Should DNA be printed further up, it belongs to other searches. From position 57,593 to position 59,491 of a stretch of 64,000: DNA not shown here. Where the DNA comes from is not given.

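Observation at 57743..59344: NMNAT-like nucleotidyltransferase domain fused to a SAM-dependent methyltransferase, divergent from nadK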

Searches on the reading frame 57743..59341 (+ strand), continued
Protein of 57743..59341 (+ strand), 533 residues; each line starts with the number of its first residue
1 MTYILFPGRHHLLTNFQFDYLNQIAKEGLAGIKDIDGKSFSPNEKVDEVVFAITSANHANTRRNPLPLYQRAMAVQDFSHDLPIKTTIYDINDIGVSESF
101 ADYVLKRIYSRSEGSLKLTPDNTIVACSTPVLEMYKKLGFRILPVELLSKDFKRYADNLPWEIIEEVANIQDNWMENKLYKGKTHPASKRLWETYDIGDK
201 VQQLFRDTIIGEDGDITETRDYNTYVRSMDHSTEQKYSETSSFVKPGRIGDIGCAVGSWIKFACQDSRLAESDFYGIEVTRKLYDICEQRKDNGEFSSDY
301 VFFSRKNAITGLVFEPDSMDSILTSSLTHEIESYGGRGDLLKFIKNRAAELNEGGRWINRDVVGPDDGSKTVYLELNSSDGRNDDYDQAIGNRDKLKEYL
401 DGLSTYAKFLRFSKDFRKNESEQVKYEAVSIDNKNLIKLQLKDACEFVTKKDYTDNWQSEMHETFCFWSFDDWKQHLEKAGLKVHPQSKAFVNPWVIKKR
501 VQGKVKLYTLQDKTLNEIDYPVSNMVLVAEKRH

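Call 43: search_solved_structures(query=A1, max_evalue=10, show_alignments=5)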
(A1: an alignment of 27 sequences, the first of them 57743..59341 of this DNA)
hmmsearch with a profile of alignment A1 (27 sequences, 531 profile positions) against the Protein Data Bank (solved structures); distinct sequences matched with E-value up to 10: 3.
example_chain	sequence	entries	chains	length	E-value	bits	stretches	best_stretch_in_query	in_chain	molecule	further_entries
1f9a_A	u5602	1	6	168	0.011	17.3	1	40-103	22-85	HYPOTHETICAL PROTEIN MJ0541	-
9i1r_J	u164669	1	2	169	0.36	12.4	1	198-230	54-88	Allophycocyanin beta-18 subunit apoprotein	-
5xb6_A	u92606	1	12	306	0.44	12.1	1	222-268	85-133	Uncharacterized protein YcjY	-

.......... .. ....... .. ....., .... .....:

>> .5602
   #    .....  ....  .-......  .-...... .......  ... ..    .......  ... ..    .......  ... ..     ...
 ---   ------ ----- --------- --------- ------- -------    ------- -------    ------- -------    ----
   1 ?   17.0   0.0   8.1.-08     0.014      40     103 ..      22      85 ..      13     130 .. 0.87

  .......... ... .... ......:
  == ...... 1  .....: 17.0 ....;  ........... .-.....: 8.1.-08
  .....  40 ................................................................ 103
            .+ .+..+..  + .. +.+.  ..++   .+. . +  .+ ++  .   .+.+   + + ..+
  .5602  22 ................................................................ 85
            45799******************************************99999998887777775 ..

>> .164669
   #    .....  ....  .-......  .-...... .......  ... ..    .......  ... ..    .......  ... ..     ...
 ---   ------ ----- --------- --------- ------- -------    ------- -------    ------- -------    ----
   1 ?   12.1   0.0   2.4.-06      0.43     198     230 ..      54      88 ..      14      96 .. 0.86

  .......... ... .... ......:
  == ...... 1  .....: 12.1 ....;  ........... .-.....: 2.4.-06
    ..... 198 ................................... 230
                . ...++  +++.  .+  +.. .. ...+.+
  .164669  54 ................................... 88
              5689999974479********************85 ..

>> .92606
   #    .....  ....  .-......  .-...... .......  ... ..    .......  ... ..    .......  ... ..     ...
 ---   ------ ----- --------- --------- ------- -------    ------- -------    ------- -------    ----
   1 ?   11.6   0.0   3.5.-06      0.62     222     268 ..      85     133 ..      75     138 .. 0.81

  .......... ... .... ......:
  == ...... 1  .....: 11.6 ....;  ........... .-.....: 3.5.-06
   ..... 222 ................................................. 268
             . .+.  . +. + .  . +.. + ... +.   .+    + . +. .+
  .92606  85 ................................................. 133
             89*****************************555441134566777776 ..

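Call 48: search_protein_families(library=pfam, proteins=[P0200, P0268, P0267, P0251, P0155, P0144, P0265, P0189, P0185, P0177], max_evalue=0.01)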
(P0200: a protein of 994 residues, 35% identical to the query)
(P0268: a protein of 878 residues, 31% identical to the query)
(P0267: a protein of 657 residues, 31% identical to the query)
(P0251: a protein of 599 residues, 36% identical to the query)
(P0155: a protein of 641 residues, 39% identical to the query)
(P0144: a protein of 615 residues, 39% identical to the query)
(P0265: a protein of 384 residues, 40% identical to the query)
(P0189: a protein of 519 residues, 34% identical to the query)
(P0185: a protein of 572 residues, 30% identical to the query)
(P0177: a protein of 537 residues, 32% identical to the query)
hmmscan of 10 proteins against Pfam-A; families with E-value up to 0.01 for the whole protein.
P0200 (994 aa): 4 families
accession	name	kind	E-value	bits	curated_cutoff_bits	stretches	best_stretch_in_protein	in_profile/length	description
PF13847.12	Methyltransf_31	-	4.9e-06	26.7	27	1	389-502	6-113/145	Methyltransferase domain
PF13649.12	Methyltransf_25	-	5.8e-06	27.3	27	1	390-475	1-83/97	Methyltransferase domain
PF08241.18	Methyltransf_11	-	1.2e-05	26.3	21.2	1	394-498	4-95/95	Methyltransferase domain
PF08242.18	Methyltransf_12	-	2.2e-05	25.5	30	1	394-477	4-79/98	Methyltransferase domain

P0268 (878 aa): 9 families
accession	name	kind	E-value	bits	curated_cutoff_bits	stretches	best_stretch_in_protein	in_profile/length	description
PF08241.18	Methyltransf_11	-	9.5e-20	71.5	21.2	2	103-200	2-95/95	Methyltransferase domain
PF13649.12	Methyltransf_25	-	1.9e-16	60.9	27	2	101-196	1-97/97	Methyltransferase domain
PF13489.12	Methyltransf_23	-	2.4e-16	60.3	27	1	96-256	21-163/164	Methyltransferase domain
PF13847.12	Methyltransf_31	-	5e-15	55.9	27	2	99-242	5-136/145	Methyltransferase domain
PF08242.18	Methyltransf_12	-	6.2e-15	56.2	30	2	102-197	1-97/98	Methyltransferase domain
PF02353.26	CMAS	-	4.7e-06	26.5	27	0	331-415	40-123/273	Mycolic acid cyclopropane synthetase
PF05891.18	Methyltransf_PK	-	2.5e-05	24.4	27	1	96-201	54-160/218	AdoMet dependent proline di-methyltransferase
PF00398.26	RrnaAD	-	0.00013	21.6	24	0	342-382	19-58/263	Ribosomal RNA adenine dimethylase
PF13679.12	Methyltransf_32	-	0.00046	20.6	27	0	353-399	24-74/143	Methyltransferase domain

P0267 (657 aa): 9 families
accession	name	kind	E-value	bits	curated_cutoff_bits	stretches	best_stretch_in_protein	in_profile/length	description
PF08241.18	Methyltransf_11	-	4.5e-14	53.3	21.2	1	358-461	2-95/95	Methyltransferase domain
PF13649.12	Methyltransf_25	-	9.4e-13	49.1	27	1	356-457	1-97/97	Methyltransferase domain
PF13847.12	Methyltransf_31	-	1.1e-12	48.3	27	1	356-465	7-113/145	Methyltransferase domain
PF08242.18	Methyltransf_12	-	9.5e-12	45.9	30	1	358-459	2-98/98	Methyltransferase domain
PF00891.24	Methyltransf_2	-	5.3e-09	36.2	22.3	1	351-467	61-170/210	O-methyltransferase domain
PF13489.12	Methyltransf_23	-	1.8e-07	31.5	27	1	340-562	9-163/164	Methyltransferase domain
PF05175.20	MTS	-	1e-05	25.7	23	1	336-461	16-138/170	Methyltransferase small domain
PF02390.23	Methyltransf_4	-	0.0014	18.6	24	1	355-422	4-76/173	Putative methyltransferase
PF13679.12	Methyltransf_32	-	0.0047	17.3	27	1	344-396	17-73/143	Methyltransferase domain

P0251 (599 aa): 9 families
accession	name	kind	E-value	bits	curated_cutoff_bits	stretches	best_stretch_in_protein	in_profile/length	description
PF13649.12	Methyltransf_25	-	2e-10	41.6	27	1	51-150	1-97/97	Methyltransferase domain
PF13489.12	Methyltransf_23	-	5.1e-10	39.8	27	1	38-272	13-162/164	Methyltransferase domain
PF08241.18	Methyltransf_11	-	7.4e-10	39.8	21.2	1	53-154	2-95/95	Methyltransferase domain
PF13847.12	Methyltransf_31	-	2.6e-06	27.6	27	1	46-162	2-114/145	Methyltransferase domain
PF08242.18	Methyltransf_12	-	3.3e-06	28.2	30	1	53-152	2-98/98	Methyltransferase domain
PF01209.24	Ubie_methyltran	-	1.3e-05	25.1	20.1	1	46-162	46-159/233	ubiE/COQ5 methyltransferase family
PF01135.25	PCMT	-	0.00042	20.6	20.3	1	36-184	63-197/210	Protein-L-isoaspartate(D-aspartate) O-methyltransferase (PCMT)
PF05175.20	MTS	-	0.00077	19.6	23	1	27-154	16-138/170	Methyltransferase small domain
PF00891.24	Methyltransf_2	-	0.0014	18.4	22.3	1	30-163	46-173/210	O-methyltransferase domain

P0155 (641 aa): 7 families
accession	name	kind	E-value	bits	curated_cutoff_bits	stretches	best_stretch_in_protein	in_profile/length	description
PF13847.12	Methyltransf_31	-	4.9e-11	42.9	27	1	311-439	5-124/145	Methyltransferase domain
PF08241.18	Methyltransf_11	-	6.2e-07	30.4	21.2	1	315-423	2-94/95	Methyltransferase domain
PF13649.12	Methyltransf_25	-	1.1e-06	29.7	27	1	313-392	1-77/97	Methyltransferase domain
PF08242.18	Methyltransf_12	-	7.7e-06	27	30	1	316-422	3-98/98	Methyltransferase domain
PF02390.23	Methyltransf_4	-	0.00023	21.1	24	1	313-354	5-46/173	Putative methyltransferase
PF05175.20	MTS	-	0.0012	19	23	1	309-424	31-138/170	Methyltransferase small domain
PF13489.12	Methyltransf_23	-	0.0021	18.3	27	0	536-567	132-163/164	Methyltransferase domain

P0144 (615 aa): 2 families
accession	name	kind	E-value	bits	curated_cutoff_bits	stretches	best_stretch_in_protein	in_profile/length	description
PF13649.12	Methyltransf_25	-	0.00013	23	27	1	324-422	1-92/97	Methyltransferase domain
PF02390.23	Methyltransf_4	-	0.0053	16.7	24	0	324-382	5-59/173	Putative methyltransferase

P0265 (384 aa): 0 families

P0189 (519 aa): 7 families
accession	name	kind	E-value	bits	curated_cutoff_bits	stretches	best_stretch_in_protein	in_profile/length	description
PF13847.12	Methyltransf_31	-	2e-12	47.5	27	1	215-328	6-113/145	Methyltransferase domain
PF08242.18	Methyltransf_12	-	5.1e-11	43.6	30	1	219-322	3-98/98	Methyltransferase domain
PF13649.12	Methyltransf_25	-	1.4e-10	42.2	27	1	216-320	1-97/97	Methyltransferase domain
PF08241.18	Methyltransf_11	-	4.4e-10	40.5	21.2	1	218-324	2-95/95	Methyltransferase domain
PF13489.12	Methyltransf_23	-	1.4e-07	31.8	27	1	194-331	3-123/164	Methyltransferase domain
PF02390.23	Methyltransf_4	-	1.7e-05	24.8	24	1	216-284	5-74/173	Putative methyltransferase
PF05175.20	MTS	-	0.003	17.6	23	1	212-295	31-111/170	Methyltransferase small domain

P0185 (572 aa): 0 families

P0177 (537 aa): 5 families
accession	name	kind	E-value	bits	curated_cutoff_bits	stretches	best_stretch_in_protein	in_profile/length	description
PF13847.12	Methyltransf_31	-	2.6e-09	37.3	27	1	258-370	7-113/145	Methyltransferase domain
PF13649.12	Methyltransf_25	-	2.4e-08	35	27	1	258-336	1-76/97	Methyltransferase domain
PF08242.18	Methyltransf_12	-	2.7e-06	28.4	30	1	261-348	3-82/98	Methyltransferase domain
PF08241.18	Methyltransf_11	-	1.3e-05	26.2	21.2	1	260-345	2-74/95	Methyltransferase domain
PF02390.23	Methyltransf_4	-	0.00016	21.6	24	1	257-326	4-74/173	Putative methyltransferase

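Call 51: list_cluster_members(proteins=[P0001, P0073, P0004])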
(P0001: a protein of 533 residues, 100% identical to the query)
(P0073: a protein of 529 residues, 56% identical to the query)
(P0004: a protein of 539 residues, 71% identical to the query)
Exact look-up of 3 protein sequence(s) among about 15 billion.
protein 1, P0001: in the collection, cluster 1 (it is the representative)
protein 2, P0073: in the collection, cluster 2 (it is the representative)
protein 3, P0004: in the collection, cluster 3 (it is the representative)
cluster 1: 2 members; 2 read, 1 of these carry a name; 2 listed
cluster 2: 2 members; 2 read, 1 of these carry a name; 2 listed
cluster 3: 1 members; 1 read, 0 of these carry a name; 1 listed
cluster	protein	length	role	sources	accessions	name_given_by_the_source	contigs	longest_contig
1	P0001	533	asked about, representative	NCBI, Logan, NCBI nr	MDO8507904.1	MAG: transferase [bacterium] | transferase [bacterium]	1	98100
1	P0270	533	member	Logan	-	-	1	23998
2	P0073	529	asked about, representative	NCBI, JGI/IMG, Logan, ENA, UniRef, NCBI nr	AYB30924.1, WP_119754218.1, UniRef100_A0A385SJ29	transferase [Chryseolinea soli] | Transferase n=1 Tax=Chryseolinea soli TaxID=2321403 RepID=A0A385SJ29_9BACT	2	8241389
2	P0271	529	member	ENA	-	-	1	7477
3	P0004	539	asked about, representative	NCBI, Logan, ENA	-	-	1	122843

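Call 53: search_protein_families(library=padloc, proteins=[window:57743-59341:+], max_evalue=0.01)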
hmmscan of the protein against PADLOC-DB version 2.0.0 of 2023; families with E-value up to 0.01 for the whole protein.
window:57743-59341:+ (533 aa): 0 families

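Call 54: search_dna_similar(query=window:57743-59341:+, collection=phages, mode=protein, max_evalue=0.001, max_rows=10)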
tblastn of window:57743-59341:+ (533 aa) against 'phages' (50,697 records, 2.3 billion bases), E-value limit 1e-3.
No match.

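Call 55: search_dna_similar(query=window:57743-59341:+, collection=plasmids, mode=protein, max_evalue=0.001, max_rows=15)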
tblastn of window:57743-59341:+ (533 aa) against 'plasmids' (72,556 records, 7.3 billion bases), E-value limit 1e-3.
No match.

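Call 56: find_encoding_contigs(protein=P0138, flank=8000, max_places=3)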
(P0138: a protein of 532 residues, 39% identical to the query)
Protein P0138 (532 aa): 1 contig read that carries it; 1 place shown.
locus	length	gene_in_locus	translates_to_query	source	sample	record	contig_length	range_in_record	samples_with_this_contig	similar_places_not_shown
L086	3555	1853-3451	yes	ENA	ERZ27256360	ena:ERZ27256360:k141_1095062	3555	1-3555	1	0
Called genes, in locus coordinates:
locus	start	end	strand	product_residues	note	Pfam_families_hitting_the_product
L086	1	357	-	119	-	?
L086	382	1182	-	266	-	PF00459:Inositol_P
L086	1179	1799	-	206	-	PF01066:CDP-OH_P_transf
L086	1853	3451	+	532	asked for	PF08242:Methyltransf_12 (weak)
